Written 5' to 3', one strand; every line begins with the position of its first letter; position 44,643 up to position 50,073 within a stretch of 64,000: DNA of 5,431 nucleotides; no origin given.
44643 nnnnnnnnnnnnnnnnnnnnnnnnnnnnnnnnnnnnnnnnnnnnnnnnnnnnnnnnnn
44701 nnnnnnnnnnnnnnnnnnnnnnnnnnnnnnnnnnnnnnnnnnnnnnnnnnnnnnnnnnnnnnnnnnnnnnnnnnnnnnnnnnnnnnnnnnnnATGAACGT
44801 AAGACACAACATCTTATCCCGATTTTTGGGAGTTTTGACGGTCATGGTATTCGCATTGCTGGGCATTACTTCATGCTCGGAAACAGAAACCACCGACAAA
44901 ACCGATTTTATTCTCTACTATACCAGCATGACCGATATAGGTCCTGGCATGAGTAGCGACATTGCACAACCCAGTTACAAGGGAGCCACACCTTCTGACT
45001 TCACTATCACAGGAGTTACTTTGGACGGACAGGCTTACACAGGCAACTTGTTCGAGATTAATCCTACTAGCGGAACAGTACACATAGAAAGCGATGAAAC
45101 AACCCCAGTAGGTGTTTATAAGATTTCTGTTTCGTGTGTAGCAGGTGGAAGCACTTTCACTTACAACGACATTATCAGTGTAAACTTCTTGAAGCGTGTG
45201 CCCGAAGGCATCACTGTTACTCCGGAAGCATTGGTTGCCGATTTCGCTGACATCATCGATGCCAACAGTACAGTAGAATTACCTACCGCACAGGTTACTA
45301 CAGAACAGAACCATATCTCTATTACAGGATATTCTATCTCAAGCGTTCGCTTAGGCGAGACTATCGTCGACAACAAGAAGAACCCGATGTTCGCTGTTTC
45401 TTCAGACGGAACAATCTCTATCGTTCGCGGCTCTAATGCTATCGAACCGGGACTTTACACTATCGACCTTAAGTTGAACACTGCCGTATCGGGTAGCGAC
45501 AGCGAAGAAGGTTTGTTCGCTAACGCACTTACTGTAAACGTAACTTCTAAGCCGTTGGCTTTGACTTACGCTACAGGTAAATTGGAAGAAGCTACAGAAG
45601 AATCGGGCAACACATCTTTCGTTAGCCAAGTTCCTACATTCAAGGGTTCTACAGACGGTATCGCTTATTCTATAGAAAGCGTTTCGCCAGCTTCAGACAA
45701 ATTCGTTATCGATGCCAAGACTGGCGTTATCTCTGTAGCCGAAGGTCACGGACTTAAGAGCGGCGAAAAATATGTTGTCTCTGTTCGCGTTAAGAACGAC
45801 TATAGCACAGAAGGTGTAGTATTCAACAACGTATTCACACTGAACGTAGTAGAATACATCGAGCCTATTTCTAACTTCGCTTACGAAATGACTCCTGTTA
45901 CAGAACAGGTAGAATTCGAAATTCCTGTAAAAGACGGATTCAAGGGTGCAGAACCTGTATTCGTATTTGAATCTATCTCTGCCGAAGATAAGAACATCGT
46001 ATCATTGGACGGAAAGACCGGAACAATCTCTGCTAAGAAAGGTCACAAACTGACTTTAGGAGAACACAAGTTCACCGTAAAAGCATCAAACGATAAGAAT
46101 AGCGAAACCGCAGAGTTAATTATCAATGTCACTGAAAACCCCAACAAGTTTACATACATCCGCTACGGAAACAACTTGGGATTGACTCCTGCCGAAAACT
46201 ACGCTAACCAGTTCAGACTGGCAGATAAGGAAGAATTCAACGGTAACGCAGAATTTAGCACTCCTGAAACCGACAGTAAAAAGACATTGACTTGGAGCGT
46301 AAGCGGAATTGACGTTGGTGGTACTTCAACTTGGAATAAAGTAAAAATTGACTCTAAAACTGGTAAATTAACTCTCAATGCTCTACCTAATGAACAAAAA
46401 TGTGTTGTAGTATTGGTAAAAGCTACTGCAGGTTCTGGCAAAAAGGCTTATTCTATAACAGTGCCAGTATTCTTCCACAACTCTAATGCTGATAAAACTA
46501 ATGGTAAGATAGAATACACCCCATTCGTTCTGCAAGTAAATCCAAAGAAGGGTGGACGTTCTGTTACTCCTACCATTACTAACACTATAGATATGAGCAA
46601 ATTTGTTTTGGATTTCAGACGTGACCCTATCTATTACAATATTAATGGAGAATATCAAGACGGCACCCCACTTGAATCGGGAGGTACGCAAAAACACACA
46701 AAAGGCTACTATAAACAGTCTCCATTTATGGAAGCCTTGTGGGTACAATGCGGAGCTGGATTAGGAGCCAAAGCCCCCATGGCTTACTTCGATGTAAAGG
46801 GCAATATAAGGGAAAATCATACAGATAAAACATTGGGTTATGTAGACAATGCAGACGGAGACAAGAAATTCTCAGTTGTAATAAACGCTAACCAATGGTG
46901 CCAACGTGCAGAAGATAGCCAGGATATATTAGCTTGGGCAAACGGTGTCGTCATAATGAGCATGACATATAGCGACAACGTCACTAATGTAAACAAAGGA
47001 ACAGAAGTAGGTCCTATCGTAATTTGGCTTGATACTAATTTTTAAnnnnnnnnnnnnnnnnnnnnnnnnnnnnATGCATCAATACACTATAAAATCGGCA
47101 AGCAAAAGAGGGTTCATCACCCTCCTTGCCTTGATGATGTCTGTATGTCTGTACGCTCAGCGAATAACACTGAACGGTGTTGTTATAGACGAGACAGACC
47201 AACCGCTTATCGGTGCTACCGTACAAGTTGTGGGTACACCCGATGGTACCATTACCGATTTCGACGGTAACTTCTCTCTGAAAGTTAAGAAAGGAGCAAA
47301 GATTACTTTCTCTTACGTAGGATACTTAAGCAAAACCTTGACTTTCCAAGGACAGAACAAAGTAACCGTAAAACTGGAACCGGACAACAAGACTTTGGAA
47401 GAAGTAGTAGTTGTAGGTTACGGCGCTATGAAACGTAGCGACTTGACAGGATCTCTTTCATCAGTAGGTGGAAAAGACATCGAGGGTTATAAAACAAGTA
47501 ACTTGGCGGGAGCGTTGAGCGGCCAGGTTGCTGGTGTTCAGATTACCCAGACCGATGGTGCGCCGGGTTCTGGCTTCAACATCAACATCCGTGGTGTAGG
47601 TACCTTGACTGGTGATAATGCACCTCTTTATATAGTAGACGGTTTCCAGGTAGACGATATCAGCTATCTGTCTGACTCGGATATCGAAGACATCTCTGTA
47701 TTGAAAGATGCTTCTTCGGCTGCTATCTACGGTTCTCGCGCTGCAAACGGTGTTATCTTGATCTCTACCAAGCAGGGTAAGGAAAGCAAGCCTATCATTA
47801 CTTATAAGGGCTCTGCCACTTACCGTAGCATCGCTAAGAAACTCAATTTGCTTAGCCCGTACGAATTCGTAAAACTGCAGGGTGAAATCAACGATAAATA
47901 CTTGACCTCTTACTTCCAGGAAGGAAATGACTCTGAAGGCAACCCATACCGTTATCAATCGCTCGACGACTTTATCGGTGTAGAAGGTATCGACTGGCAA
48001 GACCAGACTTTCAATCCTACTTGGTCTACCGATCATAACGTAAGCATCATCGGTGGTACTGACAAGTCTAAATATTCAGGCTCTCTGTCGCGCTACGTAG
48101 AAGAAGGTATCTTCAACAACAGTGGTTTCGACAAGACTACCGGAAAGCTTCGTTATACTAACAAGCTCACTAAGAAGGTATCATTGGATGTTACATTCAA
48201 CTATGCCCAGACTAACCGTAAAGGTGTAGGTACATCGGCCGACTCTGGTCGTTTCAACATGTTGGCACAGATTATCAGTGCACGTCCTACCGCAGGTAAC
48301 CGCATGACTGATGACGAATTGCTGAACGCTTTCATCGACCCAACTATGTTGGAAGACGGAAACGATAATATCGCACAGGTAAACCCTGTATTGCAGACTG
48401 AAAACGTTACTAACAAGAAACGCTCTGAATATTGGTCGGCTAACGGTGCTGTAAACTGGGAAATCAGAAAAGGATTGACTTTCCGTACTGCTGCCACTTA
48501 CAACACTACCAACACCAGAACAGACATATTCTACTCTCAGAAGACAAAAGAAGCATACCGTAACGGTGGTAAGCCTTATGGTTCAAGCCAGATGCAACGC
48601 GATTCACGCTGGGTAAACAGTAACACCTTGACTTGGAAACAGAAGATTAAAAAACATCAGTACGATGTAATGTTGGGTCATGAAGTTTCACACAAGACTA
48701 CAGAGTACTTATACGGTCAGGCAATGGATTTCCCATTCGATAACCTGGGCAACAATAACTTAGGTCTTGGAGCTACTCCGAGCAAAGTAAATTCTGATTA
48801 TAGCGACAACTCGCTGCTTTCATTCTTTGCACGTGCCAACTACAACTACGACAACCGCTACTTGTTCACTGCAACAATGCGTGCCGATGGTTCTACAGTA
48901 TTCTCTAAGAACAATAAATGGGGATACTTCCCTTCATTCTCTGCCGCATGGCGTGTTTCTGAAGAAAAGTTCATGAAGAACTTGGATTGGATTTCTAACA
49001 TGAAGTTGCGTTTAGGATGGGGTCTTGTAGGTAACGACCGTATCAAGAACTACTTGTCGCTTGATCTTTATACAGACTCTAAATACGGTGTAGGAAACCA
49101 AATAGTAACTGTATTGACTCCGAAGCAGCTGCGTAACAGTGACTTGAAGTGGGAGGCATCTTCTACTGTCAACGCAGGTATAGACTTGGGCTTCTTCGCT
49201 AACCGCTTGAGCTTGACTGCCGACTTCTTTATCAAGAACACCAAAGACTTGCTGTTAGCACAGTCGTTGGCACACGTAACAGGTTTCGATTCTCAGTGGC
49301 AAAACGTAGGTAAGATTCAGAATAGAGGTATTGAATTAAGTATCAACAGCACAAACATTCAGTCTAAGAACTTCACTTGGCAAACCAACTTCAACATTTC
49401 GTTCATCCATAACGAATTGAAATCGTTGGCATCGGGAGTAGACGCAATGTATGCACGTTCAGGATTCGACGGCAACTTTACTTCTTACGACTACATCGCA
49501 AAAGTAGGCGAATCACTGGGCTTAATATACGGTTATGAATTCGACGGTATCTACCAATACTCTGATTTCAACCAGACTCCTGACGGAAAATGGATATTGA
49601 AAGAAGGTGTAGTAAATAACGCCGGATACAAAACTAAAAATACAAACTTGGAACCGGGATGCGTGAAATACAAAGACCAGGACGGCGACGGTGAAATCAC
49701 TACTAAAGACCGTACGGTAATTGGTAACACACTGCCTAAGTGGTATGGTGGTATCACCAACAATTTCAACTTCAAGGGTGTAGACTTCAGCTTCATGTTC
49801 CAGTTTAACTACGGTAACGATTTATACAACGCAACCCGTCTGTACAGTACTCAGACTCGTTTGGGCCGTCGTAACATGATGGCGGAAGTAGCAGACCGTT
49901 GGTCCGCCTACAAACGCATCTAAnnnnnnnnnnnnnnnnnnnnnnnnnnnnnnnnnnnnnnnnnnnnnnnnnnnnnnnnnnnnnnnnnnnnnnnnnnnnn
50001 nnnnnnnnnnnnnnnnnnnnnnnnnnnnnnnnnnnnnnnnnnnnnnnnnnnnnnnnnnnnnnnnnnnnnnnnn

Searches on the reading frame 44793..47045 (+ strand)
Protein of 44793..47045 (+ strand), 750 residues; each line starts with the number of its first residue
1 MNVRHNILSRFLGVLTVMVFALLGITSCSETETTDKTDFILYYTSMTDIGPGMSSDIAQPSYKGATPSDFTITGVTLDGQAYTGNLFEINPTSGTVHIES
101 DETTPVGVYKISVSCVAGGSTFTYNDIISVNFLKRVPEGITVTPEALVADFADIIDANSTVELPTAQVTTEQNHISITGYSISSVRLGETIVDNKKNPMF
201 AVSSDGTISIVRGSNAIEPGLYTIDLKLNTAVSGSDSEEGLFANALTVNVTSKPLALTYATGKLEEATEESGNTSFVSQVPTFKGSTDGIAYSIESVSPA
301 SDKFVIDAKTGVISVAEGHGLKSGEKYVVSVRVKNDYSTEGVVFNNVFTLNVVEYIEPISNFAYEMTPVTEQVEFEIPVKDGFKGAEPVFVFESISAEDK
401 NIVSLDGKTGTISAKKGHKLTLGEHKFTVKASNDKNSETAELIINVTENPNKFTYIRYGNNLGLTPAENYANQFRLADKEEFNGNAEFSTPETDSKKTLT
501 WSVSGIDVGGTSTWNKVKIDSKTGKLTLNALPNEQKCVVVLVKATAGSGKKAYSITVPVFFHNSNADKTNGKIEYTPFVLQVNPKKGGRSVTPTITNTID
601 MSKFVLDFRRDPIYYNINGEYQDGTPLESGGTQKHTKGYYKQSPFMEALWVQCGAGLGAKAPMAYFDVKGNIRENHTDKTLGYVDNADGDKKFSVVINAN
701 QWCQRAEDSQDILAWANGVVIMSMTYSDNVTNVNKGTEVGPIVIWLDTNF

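Call 6: search_protein_families(library=pfam, proteins=[window:44793-47045:+])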
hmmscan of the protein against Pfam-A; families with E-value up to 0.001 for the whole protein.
window:44793-47045:+ (750 aa): 5 families
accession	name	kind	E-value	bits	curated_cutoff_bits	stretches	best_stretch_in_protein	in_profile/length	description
PF16319.10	SGBP_BT4661-like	-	0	1288.7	28.8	1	6-750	1-731/731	Surface glycan binding protein BT4661-like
PF18957.6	RibLong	-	3.9e-07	31.2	27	0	286-342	32-86/93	Long Rib domain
PF00028.23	Cadherin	-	2.1e-06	28.5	28.8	0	285-336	26-76/93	Cadherin domain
PF03413.25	PepSY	-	0.00019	22.1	24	0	480-526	13-56/60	Peptidase propeptide and YPEB domain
PF08758.17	Cadherin_pro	-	0.00028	21.5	23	0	271-310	36-77/90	Cadherin prodomain like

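Call 7: find_related_loci(query=window:44793-47045:+, collection=genome_contigs, flank=10000)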
Query window:44793-47045:+ (750 aa) in genome_contigs; peptide patterns used: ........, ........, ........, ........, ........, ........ (x = any residue, [..] = any of these).
17 stretches matched a pattern; 1 encode a relative of the query (tblastn E <= 1e-3); 1 distinct loci.
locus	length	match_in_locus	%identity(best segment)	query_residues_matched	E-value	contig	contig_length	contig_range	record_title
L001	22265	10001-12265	69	1-750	0e+0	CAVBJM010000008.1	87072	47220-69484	bacterium isolate G02640-L1_cleanbin_000001 genome assembly, contig: Spades_G02640-L1_contig_77, whole genome shotgun se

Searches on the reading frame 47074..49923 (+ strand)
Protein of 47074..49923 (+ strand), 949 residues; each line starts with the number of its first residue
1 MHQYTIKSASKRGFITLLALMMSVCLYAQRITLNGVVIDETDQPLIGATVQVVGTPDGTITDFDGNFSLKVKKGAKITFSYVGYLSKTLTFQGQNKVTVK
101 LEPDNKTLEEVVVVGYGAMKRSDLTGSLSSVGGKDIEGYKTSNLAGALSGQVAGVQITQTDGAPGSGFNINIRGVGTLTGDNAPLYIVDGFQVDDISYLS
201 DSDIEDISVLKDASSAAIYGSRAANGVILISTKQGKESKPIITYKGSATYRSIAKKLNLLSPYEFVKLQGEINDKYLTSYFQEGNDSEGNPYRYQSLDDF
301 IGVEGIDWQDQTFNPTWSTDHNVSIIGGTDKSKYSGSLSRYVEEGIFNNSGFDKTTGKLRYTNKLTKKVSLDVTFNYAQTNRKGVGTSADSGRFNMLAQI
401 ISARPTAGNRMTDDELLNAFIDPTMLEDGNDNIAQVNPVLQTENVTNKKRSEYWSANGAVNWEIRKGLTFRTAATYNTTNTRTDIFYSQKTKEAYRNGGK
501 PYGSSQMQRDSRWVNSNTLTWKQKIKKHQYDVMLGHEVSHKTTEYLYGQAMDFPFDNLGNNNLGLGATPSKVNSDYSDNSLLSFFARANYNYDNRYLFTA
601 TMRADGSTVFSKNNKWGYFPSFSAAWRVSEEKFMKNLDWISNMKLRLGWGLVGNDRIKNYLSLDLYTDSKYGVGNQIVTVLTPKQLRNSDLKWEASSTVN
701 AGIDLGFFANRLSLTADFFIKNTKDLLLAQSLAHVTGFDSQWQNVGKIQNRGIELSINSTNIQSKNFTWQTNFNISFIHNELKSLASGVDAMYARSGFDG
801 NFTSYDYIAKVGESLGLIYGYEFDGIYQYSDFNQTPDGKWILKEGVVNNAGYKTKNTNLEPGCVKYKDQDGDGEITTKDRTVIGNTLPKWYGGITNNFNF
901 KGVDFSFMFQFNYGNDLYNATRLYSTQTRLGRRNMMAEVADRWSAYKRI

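Call 6: search_protein_families(library=pfam, proteins=[window:47074-49923:+])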
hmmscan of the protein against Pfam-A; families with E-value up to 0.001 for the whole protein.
window:47074-49923:+ (949 aa): 4 families
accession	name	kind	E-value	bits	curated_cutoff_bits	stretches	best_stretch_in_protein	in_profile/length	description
PF00593.30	TonB_dep_Rec_b-barrel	-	3.2e-22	80.4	27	1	421-816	34-385/436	TonB dependent receptor-like, beta-barrel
PF13715.12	CarbopepD_reg_2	-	6e-18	65.1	32.2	1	34-113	2-88/88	CarboxypepD_reg-like domain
PF07715.20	Plug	-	1.5e-17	64.4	23.9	1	121-227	2-107/107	TonB-dependent Receptor Plug Domain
PF13620.12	CarboxypepD_reg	-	4.1e-10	40.3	32.3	1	32-94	1-70/82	Carboxypeptidase regulatory-like domain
